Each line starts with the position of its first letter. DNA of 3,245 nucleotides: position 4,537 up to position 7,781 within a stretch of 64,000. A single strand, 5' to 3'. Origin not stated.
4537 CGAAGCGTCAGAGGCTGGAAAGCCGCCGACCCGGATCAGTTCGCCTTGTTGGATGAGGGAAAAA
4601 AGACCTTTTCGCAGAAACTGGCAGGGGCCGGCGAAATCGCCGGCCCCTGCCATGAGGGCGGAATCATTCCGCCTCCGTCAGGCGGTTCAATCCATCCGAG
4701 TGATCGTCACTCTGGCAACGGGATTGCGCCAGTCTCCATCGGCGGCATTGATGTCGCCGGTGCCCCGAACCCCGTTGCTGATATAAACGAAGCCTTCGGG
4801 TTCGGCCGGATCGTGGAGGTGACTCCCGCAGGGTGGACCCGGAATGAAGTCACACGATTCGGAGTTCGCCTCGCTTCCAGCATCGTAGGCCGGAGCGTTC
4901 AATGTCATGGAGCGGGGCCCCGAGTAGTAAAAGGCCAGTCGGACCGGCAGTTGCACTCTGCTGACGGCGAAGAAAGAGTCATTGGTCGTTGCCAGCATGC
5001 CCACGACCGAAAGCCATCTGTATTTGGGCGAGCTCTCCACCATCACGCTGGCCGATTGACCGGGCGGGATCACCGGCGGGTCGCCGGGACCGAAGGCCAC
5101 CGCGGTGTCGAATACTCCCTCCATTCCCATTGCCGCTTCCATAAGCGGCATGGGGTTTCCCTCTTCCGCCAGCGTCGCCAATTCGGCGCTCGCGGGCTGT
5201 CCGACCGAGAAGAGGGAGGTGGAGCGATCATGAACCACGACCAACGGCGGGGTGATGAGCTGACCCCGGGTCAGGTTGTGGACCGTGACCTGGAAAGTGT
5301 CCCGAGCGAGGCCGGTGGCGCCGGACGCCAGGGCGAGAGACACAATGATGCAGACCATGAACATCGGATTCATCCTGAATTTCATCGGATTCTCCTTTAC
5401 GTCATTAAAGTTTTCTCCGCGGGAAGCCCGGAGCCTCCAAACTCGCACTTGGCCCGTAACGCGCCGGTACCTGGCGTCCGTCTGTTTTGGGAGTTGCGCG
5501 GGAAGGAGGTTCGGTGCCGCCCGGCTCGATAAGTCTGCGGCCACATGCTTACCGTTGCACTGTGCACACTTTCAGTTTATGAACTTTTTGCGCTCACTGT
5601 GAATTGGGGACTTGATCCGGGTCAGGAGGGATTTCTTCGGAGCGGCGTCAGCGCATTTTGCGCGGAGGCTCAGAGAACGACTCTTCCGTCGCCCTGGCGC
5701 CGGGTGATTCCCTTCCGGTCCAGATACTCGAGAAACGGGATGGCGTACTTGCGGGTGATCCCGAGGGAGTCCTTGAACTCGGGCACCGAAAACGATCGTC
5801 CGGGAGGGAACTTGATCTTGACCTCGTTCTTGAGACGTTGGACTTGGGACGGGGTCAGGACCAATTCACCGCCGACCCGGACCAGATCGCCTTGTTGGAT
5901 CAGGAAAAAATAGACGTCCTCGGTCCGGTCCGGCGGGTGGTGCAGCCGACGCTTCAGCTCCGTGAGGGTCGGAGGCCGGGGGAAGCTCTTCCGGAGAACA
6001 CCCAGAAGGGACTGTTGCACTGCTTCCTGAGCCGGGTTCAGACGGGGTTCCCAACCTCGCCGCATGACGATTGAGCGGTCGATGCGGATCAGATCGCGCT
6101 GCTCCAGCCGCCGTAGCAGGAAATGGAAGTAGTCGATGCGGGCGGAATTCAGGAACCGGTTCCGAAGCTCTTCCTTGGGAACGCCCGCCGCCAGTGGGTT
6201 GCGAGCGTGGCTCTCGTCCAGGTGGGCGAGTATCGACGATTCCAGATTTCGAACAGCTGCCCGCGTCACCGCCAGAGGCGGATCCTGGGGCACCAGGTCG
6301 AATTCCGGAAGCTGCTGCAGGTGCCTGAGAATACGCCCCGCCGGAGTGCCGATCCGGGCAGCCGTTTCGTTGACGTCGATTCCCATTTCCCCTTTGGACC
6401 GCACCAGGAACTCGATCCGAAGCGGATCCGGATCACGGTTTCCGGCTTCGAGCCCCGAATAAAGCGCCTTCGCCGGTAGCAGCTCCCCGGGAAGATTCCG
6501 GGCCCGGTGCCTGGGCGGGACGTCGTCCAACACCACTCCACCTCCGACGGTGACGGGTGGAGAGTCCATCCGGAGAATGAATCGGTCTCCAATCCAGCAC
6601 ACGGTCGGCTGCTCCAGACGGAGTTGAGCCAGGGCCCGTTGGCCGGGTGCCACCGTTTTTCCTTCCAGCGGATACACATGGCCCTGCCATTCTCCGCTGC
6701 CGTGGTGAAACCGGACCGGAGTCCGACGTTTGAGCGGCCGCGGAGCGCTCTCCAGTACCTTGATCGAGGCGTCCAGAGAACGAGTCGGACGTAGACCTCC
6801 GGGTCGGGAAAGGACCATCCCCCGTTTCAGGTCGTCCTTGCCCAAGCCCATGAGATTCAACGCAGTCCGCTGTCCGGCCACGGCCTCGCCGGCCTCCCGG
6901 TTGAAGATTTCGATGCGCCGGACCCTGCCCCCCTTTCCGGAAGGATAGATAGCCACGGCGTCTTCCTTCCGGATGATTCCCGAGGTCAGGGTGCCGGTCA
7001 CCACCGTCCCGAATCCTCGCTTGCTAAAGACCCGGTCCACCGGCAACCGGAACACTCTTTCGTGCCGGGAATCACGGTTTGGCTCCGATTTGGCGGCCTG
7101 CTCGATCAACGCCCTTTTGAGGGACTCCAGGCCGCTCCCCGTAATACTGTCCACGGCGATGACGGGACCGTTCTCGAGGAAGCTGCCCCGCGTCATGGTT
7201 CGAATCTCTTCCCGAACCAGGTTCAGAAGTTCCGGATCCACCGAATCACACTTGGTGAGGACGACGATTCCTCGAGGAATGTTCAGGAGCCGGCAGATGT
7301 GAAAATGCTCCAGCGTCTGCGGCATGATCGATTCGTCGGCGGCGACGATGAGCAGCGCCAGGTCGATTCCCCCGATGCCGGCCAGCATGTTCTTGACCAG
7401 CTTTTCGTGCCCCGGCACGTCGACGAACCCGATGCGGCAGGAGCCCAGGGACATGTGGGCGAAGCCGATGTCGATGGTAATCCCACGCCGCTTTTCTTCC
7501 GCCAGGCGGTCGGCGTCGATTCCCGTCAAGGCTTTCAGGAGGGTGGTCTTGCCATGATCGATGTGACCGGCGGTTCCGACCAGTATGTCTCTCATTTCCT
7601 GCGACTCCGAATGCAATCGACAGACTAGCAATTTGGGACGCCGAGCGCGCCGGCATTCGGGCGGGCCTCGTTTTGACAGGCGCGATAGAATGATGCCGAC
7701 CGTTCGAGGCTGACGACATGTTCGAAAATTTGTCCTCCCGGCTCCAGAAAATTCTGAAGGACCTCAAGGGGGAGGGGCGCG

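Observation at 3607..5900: Tandem segmental duplication: [selB 3' tail + spondin-like gene] copied, leaving a decaying selB C-terminal fragment between two paralogs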

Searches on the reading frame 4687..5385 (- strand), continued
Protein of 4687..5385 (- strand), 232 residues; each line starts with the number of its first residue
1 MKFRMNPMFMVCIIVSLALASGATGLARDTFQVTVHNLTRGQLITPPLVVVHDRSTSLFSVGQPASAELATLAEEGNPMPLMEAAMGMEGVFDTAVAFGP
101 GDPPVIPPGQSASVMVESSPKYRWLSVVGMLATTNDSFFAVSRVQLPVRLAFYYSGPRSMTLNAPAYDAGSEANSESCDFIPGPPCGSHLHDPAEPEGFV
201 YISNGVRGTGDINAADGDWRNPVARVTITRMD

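Call 37: find_encoding_contigs(protein=P0012, flank=5000, max_places=2)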
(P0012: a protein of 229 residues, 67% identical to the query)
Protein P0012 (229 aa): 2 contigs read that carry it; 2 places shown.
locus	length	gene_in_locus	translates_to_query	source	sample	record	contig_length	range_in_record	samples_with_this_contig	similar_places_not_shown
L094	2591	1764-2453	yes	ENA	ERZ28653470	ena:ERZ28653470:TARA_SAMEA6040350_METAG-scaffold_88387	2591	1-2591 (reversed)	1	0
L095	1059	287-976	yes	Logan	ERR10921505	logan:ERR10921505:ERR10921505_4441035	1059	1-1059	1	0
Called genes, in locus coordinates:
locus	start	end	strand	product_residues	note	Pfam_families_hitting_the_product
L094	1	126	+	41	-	?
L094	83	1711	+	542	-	PF14296:O-ag_pol_Wzy (faint)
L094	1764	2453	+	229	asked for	PF06468:Spond_N (faint)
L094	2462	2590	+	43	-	?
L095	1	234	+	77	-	?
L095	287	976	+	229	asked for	PF06468:Spond_N (faint)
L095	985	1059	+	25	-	?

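Call 40: find_related_loci(query=A2, collection=metagenome_contigs, flank=3000)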
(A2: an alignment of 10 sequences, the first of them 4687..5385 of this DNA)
Query A2 (232 aa) in metagenome_contigs; peptide patterns used: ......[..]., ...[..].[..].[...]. (x = any residue, [..] = any of these).
600 stretches matched a pattern (row limit reached: there are more); 327 encode a relative of the query (tblastn E <= 1e-3); the best 80 are kept; 80 distinct loci.
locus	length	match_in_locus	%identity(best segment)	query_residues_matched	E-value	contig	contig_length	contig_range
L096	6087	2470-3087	46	8-231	1e-60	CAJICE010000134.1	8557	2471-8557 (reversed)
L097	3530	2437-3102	44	1-232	3e-59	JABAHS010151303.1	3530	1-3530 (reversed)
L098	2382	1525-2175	44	2-231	1e-59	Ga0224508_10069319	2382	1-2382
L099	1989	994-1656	46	1-231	9e-60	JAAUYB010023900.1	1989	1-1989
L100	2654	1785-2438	46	5-228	8e-59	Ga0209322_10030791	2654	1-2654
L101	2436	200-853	45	5-228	2e-58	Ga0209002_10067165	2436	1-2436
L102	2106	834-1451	45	8-229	1e-55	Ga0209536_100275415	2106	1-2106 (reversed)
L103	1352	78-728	45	9-232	3e-57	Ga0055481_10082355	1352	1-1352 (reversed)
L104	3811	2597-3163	46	31-232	4e-54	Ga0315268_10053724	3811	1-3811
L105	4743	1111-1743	44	8-231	8e-54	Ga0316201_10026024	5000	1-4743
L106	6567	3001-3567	47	31-232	1e-53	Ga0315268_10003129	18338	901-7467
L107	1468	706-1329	43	10-232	1e-55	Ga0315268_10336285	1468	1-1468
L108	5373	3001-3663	47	5-232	3e-53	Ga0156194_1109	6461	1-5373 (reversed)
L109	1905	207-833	43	11-230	5e-54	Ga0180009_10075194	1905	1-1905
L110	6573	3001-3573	46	31-232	2e-52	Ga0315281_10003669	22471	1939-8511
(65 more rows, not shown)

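Call 50: find_encoding_contigs(protein=P0018, flank=3000, max_places=3)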
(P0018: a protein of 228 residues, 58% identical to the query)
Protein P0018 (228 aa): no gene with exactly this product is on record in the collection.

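Call 54: find_encoding_contigs(protein=P0010, flank=3000, max_places=3)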
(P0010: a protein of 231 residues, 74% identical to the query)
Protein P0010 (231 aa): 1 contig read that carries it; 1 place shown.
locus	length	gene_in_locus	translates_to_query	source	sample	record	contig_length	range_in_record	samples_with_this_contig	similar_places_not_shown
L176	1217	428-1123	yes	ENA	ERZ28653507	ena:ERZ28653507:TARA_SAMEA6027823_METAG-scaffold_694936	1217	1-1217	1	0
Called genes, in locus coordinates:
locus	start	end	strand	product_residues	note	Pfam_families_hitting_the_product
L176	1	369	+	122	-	?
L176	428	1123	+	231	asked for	-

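Call 59: search_protein_families(library=ncbifam, proteins=[window:4687-5385:-], max_evalue=0.01)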
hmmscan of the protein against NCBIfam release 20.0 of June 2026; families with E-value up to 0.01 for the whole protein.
window:4687-5385:- (232 aa): 1 family
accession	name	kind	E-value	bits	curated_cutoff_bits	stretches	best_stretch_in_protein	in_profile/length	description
NF038123.1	NF038123_dom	domain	2.8e-37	128.9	40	1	30-230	2-205/206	spondin domain-containing protein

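Call 60: search_solved_structures(query=A2, max_evalue=1)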
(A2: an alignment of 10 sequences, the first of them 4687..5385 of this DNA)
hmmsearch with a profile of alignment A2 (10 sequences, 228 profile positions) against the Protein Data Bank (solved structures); distinct sequences matched with E-value up to 1: 0.
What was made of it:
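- Closest known: Bacterial spondin domain-containing proteins. Different: The Pfam Spondin_N match is marginal for A and below the cutoff for B. No relative with a solved structure was found by sequence (call 60).
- Tried and rejected: No PDB sequence relatives (call 60).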

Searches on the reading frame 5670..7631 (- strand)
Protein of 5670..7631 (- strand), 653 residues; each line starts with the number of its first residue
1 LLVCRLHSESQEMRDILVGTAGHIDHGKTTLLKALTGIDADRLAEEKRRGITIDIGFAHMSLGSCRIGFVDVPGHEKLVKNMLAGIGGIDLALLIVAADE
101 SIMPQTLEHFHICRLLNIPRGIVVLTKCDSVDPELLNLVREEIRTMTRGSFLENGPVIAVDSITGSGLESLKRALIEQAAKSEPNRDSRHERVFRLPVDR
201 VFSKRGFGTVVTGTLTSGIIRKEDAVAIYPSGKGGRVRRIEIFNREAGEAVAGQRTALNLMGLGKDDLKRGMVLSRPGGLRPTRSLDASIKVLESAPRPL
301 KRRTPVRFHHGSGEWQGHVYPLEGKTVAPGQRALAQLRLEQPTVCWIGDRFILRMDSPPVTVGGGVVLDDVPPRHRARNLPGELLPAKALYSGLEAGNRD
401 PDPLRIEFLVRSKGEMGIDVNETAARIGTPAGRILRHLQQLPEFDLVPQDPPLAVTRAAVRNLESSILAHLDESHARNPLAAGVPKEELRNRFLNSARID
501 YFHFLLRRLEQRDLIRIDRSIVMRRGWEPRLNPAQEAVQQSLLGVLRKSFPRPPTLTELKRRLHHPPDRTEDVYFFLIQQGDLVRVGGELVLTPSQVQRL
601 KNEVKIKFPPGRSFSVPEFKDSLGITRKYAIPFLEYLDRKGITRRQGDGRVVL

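Call 7: search_protein_families(library=pfam, proteins=[window:5670-7631:-], max_evalue=0.01)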
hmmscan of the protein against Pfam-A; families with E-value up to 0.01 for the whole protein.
window:5670-7631:- (653 aa): 6 families
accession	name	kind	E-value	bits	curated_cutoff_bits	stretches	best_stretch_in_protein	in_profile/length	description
PF00009.33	GTP_EFTU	-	2.3e-33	115.8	26.5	1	17-178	5-185/188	Elongation factor Tu GTP binding domain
PF09107.17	SelB-wing_3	-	1.2e-18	66.8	23.2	1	613-651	8-46/47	Elongation factor SelB, winged helix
PF25461.1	Beta-barrel_SelB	-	1e-15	58.2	27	1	290-374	4-80/80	Selenocysteine-specific elongation factor, beta-barrel domain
PF03144.31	GTP_EFTU_D2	-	8.2e-13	49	30.3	1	208-274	1-72/73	Elongation factor Tu domain 2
PF09106.17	SelB-wing_2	-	2.3e-10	40.8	22.3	1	468-522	1-55/57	Elongation factor SelB, winged helix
PF01926.29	MMR_HSR1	-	2.7e-07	31.1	21.9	1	18-122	2-109/113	50S ribosome-binding GTPase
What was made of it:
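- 5670..7631 (-): selB, intact selenocysteine-specific elongation factor (653-aa ORF from TTG; relatives are called at 639-641 aa). Pfam hits to GTP_EFTU, GTP_EFTU_D2, Beta-barrel_SelB, SelB-wing_2 and SelB-wing_3, all above their cutoffs (call 7)
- On SelB (bacterial selenocysteine-specific elongation factor): intact gene 5670-7631: Pfam GTP_EFTU 115.8, GTP_EFTU_D2 49, Beta-barrel_SelB 58.2, SelB-wing_2 40.8 and SelB-wing_3 66.8 bits, all above their cutoffs (call 7)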
